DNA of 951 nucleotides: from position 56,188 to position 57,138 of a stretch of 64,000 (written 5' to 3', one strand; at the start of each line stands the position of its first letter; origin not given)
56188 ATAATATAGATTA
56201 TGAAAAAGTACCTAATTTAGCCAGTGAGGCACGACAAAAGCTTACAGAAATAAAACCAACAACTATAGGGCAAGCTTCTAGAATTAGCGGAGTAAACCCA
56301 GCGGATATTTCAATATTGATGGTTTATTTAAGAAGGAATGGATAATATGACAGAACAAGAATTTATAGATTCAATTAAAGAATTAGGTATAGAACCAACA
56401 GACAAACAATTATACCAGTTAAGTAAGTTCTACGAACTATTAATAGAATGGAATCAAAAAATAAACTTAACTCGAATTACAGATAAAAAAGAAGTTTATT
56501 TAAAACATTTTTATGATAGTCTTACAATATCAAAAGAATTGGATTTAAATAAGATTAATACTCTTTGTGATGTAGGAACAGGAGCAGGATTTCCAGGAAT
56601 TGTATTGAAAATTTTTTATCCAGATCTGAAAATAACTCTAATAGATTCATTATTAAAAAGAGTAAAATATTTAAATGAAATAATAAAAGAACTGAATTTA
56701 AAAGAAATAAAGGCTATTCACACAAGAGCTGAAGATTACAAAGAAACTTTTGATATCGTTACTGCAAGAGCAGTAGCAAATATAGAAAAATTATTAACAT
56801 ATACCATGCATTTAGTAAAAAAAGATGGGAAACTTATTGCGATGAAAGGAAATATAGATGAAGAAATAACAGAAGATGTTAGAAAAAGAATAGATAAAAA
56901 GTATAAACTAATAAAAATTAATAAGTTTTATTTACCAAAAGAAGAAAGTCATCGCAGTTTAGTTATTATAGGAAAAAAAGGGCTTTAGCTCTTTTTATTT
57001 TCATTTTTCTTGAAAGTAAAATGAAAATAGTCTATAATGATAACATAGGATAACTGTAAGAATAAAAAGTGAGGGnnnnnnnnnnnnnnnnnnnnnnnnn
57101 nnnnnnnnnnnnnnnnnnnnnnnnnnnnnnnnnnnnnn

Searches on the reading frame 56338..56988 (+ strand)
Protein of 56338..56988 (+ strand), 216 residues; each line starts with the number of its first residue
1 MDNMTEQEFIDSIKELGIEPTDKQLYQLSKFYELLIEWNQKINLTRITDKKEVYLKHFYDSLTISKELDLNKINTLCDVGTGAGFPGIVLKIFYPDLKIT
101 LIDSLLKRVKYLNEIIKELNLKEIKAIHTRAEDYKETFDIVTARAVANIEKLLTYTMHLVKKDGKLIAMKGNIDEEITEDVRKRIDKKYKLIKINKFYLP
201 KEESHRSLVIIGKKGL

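Call 3: search_protein_families(library=pfam, proteins=[window:56338-56988:+], max_evalue=0.1)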
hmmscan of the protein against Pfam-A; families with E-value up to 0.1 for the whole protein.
window:56338-56988:+ (216 aa): 7 families
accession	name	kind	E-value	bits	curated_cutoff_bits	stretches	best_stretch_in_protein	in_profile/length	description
PF02527.21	GidB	-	3.3e-54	183.5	27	1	25-190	2-169/184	rRNA small subunit methyltransferase G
PF13847.12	Methyltransf_31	-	1.1e-08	35.3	27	1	73-185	4-126/145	Methyltransferase domain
PF05175.20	MTS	-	0.00013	22.1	23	1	67-141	26-102/170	Methyltransferase small domain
PF06325.19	PrmA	-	0.0017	18.4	22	1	73-195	162-283/296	Ribosomal protein L11 methyltransferase (PrmA)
PF13649.12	Methyltransf_25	-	0.0019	19.3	27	1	77-164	2-97/97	Methyltransferase domain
PF00891.24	Methyltransf_2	-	0.017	14.9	22.3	1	66-103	56-93/210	O-methyltransferase domain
PF08242.18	Methyltransf_12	-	0.05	14.8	30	1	78-165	2-97/98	Methyltransferase domain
